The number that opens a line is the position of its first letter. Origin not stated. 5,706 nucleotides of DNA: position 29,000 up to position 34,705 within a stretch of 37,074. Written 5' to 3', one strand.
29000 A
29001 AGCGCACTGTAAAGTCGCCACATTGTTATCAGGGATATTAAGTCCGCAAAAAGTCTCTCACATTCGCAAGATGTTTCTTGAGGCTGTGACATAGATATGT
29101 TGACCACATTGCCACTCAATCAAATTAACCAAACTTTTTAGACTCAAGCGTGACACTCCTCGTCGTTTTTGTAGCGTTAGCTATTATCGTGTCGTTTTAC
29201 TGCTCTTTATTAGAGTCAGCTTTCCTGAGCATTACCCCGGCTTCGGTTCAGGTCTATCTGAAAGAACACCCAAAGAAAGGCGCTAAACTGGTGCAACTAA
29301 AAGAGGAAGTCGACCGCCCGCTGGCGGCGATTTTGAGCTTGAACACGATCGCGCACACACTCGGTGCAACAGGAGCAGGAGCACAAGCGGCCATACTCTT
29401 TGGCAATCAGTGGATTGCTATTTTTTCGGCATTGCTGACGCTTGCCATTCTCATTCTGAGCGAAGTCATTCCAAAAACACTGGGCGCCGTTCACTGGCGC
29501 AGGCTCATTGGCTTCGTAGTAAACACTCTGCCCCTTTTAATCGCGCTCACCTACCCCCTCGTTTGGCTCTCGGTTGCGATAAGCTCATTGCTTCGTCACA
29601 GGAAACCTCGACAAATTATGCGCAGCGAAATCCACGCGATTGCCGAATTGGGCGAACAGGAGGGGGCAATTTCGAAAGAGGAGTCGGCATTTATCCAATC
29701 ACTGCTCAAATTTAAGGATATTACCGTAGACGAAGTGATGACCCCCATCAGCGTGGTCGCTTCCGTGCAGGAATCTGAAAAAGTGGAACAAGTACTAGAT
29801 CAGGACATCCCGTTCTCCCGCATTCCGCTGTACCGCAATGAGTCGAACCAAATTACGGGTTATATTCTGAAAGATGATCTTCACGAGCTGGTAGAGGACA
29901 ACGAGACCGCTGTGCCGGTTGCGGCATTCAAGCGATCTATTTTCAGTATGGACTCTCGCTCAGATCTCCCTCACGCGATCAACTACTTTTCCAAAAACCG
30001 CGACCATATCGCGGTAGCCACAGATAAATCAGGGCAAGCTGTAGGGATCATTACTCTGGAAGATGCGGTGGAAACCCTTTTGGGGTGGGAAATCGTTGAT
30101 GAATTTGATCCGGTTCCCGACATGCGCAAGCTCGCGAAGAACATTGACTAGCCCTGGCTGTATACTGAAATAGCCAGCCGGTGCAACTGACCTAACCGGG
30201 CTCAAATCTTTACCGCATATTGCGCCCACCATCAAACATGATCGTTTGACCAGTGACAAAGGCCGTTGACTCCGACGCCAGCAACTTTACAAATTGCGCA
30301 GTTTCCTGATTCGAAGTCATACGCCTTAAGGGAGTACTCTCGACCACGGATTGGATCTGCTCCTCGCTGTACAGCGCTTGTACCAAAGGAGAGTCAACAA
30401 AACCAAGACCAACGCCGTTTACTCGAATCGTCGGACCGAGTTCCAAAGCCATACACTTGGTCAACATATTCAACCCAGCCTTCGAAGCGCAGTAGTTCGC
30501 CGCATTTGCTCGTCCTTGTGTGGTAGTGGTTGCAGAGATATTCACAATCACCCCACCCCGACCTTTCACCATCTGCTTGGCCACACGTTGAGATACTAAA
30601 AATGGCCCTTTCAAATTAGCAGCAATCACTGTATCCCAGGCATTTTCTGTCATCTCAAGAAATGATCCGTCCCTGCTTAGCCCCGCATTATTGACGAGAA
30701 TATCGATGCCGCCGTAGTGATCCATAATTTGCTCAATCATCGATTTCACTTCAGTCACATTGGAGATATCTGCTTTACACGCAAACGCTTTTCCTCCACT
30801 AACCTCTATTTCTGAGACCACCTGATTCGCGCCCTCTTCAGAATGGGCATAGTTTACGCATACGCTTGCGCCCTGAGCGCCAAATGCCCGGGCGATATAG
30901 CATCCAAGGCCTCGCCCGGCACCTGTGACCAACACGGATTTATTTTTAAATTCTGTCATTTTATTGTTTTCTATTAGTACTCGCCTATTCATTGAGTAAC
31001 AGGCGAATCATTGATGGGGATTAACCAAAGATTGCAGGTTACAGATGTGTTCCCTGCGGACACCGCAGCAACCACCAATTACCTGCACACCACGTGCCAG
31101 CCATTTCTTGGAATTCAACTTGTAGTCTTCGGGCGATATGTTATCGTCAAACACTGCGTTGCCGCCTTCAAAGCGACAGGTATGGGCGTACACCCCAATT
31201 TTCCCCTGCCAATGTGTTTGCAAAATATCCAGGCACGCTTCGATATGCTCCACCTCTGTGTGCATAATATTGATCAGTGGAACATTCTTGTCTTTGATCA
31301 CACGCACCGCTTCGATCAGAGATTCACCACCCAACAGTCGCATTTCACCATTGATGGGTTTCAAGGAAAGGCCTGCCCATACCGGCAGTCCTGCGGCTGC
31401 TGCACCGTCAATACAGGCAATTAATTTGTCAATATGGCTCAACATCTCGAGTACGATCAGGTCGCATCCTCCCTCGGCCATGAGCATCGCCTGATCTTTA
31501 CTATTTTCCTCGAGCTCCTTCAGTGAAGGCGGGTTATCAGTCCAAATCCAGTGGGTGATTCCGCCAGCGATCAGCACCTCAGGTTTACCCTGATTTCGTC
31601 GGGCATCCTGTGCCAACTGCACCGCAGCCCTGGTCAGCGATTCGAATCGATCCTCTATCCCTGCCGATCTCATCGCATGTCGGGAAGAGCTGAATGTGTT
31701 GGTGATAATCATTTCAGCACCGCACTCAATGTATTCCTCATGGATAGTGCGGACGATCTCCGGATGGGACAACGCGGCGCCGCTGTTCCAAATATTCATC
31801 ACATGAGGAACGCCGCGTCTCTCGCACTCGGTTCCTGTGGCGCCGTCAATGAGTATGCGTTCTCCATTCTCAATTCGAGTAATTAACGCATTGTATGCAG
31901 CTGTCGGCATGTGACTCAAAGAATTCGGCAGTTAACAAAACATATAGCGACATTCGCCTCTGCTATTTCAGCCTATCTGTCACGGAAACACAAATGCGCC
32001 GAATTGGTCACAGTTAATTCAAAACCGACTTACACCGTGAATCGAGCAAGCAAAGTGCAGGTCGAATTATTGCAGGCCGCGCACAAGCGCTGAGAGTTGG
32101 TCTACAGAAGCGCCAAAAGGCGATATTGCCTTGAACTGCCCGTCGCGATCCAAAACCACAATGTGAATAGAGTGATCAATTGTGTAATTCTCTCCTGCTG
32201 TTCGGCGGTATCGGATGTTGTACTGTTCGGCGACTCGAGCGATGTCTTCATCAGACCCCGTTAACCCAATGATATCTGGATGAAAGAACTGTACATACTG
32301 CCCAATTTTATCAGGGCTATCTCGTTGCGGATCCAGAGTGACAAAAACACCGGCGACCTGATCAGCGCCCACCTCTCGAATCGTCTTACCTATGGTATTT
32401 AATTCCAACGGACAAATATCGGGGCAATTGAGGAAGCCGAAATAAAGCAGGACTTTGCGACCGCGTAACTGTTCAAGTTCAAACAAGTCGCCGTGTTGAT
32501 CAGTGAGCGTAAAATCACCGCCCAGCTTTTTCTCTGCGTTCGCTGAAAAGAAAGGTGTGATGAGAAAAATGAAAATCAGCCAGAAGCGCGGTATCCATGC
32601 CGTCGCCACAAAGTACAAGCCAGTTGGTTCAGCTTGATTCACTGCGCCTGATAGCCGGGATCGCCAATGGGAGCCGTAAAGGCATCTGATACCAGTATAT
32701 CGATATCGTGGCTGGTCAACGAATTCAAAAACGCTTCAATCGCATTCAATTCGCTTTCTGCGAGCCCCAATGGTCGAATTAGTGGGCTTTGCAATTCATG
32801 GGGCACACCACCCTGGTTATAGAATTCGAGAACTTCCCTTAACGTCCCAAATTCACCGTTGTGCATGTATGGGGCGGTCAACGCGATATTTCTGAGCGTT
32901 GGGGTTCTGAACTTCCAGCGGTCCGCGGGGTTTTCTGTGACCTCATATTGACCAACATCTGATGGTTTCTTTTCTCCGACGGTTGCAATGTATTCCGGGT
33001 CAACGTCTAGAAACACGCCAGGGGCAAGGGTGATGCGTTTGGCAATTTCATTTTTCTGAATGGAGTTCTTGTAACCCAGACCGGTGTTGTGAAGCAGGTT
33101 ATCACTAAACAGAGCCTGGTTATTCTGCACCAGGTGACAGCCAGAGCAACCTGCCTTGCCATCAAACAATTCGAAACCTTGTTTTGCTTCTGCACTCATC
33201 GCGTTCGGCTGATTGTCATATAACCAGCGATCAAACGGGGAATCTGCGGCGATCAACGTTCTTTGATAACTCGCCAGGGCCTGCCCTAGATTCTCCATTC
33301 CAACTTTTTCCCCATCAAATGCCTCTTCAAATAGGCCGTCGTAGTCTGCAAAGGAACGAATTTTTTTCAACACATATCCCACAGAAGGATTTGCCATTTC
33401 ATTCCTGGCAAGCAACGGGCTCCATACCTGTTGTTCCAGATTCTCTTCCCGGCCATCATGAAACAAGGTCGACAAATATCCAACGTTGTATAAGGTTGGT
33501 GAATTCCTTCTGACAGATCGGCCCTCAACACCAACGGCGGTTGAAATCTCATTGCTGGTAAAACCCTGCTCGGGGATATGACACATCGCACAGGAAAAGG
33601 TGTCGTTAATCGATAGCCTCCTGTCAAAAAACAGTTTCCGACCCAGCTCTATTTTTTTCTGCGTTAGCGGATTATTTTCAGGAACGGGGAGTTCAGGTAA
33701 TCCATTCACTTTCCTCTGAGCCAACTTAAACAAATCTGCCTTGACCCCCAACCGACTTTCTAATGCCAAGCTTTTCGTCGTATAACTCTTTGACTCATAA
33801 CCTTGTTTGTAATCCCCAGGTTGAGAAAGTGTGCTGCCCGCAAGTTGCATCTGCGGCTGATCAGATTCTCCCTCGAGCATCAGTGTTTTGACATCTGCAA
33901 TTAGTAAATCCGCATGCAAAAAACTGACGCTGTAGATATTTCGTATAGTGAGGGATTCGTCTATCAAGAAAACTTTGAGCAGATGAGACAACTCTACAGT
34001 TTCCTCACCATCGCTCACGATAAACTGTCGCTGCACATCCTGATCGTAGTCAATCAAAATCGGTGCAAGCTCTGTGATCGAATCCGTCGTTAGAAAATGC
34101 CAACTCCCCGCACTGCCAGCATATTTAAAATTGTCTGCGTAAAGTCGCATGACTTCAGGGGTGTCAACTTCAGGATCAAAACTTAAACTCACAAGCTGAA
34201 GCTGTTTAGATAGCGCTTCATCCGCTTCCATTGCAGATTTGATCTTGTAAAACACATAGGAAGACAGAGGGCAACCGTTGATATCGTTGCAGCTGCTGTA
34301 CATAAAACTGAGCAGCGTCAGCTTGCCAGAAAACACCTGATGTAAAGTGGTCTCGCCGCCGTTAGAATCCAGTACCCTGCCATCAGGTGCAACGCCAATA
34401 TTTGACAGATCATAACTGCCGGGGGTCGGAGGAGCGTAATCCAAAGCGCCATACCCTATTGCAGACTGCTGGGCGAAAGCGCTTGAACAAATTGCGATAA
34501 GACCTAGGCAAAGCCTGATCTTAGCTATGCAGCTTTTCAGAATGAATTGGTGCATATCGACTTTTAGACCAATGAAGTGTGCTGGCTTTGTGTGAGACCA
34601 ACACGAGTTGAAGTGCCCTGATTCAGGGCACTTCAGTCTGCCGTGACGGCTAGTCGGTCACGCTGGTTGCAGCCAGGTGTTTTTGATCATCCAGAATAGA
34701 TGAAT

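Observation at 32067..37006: Periplasmic methanethiol-oxidase-type operon: small acidic protein, rhodanese, SBP56 (MtoX-like), SCO1-MauG fusion, SCO1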

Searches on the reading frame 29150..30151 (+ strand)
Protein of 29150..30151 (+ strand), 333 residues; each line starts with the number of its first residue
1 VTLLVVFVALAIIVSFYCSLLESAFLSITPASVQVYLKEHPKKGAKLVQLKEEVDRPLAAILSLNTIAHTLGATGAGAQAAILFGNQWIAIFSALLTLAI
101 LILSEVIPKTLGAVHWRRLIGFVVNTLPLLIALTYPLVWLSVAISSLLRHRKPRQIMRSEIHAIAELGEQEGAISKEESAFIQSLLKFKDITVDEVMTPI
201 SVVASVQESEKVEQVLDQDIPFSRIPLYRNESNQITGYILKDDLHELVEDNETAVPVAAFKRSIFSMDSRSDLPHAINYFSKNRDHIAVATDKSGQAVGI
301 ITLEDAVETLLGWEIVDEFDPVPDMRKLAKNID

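Call 49: search_protein_families(library=pfam, proteins=[window:29150-30151:+], max_evalue=0.00001)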
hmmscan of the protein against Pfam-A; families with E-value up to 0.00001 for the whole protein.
window:29150-30151:+ (333 aa): 2 families
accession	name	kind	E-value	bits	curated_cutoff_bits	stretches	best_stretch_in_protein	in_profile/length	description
PF01595.25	CNNM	-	6.2e-26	91.6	28.4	1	9-178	4-181/181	Cyclin M transmembrane N-terminal domain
PF00571.33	CBS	-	7.7e-09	36.2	24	0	263-311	8-56/57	CBS domain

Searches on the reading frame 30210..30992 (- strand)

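Call 3: search_protein_families(library=pfam, proteins=[window:30210-30992:-], max_evalue=0.01)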
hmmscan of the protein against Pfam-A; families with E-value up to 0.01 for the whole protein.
window:30210-30992:- (260 aa): 4 families
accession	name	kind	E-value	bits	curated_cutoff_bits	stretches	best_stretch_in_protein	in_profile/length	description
PF00106.31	adh_short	-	1.1e-57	195.2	26.6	1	18-211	1-194/195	short chain dehydrogenase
PF13561.12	adh_short_C2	-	7.4e-57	193.1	27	1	24-257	1-235/236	Enoyl-(Acyl carrier protein) reductase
PF08659.16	KR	-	9.8e-16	58.6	22.6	1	20-178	3-160/180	KR domain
PF23441.1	SDR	-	0.00096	19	27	1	124-221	120-217/258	SDR-like rossmann domain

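Call 4: search_protein_families(library=ncbifam, proteins=[window:30210-30992:-], max_evalue=0.01)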
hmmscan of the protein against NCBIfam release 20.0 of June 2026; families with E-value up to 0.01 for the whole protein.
window:30210-30992:- (260 aa): 235 families (the best 25 are shown)
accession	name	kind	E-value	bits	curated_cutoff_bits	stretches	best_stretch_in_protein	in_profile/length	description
TIGR01830.1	3oxo_ACP_reduc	equivalog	1.4e-68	231.2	297.75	1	20-256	1-237/239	3-oxoacyl-[acyl-carrier-protein] reductase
NF005559.1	PRK07231.1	subfamily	2.1e-65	220.7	215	1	15-257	2-247/249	glucose 1-dehydrogenase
NF009466.0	PRK12826.1-2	subfamily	1.2e-60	205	222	1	17-259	3-246/248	3-oxoacyl-ACP reductase FabG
NF004198.0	PRK05653.1-3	equivalog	5.3e-60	202.9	296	1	13-259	3-248/248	3-oxoacyl-ACP reductase FabG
NF004197.0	PRK05653.1-1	equivalog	9.9e-59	199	332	1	14-259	4-248/249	3-oxoacyl-ACP reductase FabG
NF004791.0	PRK06138.1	equivalog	1.4e-57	194.9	312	1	15-257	3-249/252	SDR family oxidoreductase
NF004199.0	PRK05653.1-4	equivalog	1.7e-55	188.3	301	1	14-259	2-247/247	3-oxoacyl-ACP reductase FabG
NF009384.0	PRK12743.1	equivalog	3e-55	187.2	264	1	14-256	3-246/258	SDR family oxidoreductase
TIGR01829.1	AcAcCoA_reduct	subfamily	3.8e-55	187.2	302.1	1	20-259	3-242/242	acetoacetyl-CoA reductase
NF006598.0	PRK09135.1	equivalog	1.1e-54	185.7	288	1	16-259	5-247/249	pteridine reductase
NF009464.0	PRK12824.1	subfamily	2.3e-53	181.4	269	1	17-260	2-245/245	3-oxoacyl-ACP reductase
NF006597.0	PRK09134.1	equivalog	6.5e-53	179.7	281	1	10-259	5-249/261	SDR family oxidoreductase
NF004200.0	PRK05653.1-5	equivalog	1.4e-52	178.6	273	1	17-256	2-240/242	3-oxoacyl-ACP reductase FabG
NF005893.0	PRK07856.1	equivalog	7.5e-52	176.1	255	1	11-256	3-240/255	SDR family oxidoreductase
NF052558.1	MBtsdlDhBudC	equivalog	9.7e-52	176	270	1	15-257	1-241/250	meso-2,3-butanediol dehydrogenase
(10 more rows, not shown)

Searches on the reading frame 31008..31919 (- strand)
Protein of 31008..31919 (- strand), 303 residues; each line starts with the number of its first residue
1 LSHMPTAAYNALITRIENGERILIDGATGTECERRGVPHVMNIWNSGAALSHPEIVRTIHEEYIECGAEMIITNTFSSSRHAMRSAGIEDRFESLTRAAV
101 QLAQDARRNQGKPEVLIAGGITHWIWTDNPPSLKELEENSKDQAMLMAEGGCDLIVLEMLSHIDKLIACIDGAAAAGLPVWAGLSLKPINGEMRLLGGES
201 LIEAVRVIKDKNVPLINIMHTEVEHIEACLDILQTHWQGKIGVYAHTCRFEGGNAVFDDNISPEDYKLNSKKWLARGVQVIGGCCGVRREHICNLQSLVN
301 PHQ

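Call 3: search_protein_families(library=pfam, proteins=[window:31008-31919:-], max_evalue=0.01)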
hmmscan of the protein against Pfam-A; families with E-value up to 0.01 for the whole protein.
window:31008-31919:- (303 aa): 1 family
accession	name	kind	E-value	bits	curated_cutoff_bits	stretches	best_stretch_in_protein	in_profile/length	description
PF02574.22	S-methyl_trans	-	1.1e-47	163.8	22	1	23-297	2-281/283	Homocysteine S-methyltransferase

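Call 4: search_protein_families(library=ncbifam, proteins=[window:31008-31919:-], max_evalue=0.01)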
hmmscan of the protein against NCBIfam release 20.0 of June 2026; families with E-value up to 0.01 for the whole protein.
window:31008-31919:- (303 aa): 5 families
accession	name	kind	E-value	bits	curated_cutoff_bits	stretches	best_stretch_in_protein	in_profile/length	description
NF006396.0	PRK08645.1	equivalog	5.5e-38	130.4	453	1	20-300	11-285/611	bifunctional homocysteine S-methyltransferase/methylenetetrahydrofolate reductase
NF007020.0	PRK09485.1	equivalog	3.4e-32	111.7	215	1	13-299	5-303/306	homocysteine S-methyltransferase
NF005718.0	PRK07534.1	equivalog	9.9e-23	80.9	338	1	12-298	6-293/337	betaine--homocysteine S-methyltransferase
TIGR02082.1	metH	equivalog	2e-17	62.1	1010.85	1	49-300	45-313/1182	methionine synthase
NF007024.0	PRK09490.1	equivalog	2.2e-13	48.9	1497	1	49-301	61-331/1234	methionine synthase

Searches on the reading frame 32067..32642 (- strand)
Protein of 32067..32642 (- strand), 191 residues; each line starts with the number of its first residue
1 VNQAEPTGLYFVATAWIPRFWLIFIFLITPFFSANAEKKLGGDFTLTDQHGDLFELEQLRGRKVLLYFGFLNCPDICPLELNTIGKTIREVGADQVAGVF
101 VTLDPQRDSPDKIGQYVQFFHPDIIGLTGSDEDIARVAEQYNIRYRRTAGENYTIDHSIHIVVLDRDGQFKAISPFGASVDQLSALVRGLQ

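Call 3: search_protein_families(library=pfam, proteins=[window:32067-32642:-], max_evalue=0.01)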
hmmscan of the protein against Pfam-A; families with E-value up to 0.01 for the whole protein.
window:32067-32642:- (191 aa): 3 families
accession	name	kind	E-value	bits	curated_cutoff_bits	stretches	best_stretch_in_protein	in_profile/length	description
PF02630.20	SCO1-SenC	-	1.6e-40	138.6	22.8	1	41-170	1-134/134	SCO1/SenC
PF00578.27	AhpC-TSA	-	9.8e-06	26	26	1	43-116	7-80/124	AhpC/TSA family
PF08534.16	Redoxin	-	0.00043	20.5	26.6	1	43-169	8-127/148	Redoxin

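Call 4: search_protein_families(library=ncbifam, proteins=[window:32067-32642:-], max_evalue=0.01)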
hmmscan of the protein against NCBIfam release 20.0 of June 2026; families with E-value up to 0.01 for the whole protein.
window:32067-32642:- (191 aa): 1 family
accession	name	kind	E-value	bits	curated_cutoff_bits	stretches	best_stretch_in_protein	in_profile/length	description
NF006960.0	PRK09437.1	equivalog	0.0004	20.3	140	1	43-171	12-133/156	thioredoxin-dependent thiol peroxidase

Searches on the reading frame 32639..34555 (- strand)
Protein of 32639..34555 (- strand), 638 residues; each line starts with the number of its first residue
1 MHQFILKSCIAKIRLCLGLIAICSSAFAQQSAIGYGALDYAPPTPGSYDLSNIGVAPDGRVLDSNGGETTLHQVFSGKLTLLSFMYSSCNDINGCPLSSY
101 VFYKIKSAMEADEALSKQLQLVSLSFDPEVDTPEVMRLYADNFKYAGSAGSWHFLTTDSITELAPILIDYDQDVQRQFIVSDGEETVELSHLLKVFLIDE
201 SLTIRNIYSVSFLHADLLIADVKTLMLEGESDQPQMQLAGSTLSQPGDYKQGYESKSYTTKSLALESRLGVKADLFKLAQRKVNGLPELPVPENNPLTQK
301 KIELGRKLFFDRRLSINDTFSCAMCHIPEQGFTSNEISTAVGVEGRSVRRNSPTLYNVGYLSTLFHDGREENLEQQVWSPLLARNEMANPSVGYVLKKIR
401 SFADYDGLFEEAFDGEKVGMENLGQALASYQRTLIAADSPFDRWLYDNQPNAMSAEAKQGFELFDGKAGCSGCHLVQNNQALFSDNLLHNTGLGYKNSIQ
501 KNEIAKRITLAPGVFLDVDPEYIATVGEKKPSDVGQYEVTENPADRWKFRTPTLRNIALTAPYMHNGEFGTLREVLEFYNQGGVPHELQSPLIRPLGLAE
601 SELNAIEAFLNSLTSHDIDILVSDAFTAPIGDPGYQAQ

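Call 3: search_protein_families(library=pfam, proteins=[window:32639-34555:-], max_evalue=0.01)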
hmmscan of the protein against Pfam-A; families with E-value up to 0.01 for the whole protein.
window:32639-34555:- (638 aa): 4 families
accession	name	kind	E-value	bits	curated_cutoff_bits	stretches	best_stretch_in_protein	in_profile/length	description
PF03150.19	CCP_MauG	-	1.7e-49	168.7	25.6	1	300-448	2-147/149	Di-haem cytochrome c peroxidase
PF02630.20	SCO1-SenC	-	8.5e-12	45.6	22.8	1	65-200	9-130/134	SCO1/SenC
PF00034.26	Cytochrom_C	-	0.00044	21.9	21.3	0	458-573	2-49/90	Cytochrome c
PF21419.2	RoxA-like_Cyt-c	-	0.0006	19.8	26.7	1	552-577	5-30/39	RoxA-like, cytochrome c-like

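Call 4: search_protein_families(library=ncbifam, proteins=[window:32639-34555:-], max_evalue=0.01)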
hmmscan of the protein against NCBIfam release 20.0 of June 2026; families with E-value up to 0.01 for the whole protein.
window:32639-34555:- (638 aa): 7 families
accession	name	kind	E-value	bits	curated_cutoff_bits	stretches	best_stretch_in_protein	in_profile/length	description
TIGR04039.1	MXAN_0977_Heme2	hypoth_equivalog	1.4e-74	251.2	362.85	1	291-627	1-333/336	MbnH family di-heme enzyme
TIGR03791.1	TTQ_mauG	equivalog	2.6e-58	197.6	443.85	2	297-498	1-196/291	tryptophan tryptophylquinone biosynthesis enzyme MauG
TIGR03981.2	SAM_quin_mod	hypoth_equivalog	2.1e-31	109.2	340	3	532-579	311-358/411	His-Xaa-Ser system-associated MauG-like protein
NF052341.1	hydrazine_gamma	equivalog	8.7e-11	41.4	625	1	295-576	61-308/339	hydrazine synthase subunit gamma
NF052342.1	hydrazine_BC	exception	1.4e-09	36.7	1250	1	296-576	413-659/690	hydrazine synthase subunit beta-gamma fusion subunit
NF040606.1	CytoC_perox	subfamily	5.3e-06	25.9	150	0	536-577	410-454/524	di-heme-cytochrome C peroxidase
TIGR04484.1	thiosulf_SoxA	equivalog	0.00042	19.7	110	1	290-331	96-135/212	sulfur oxidation c-type cytochrome SoxA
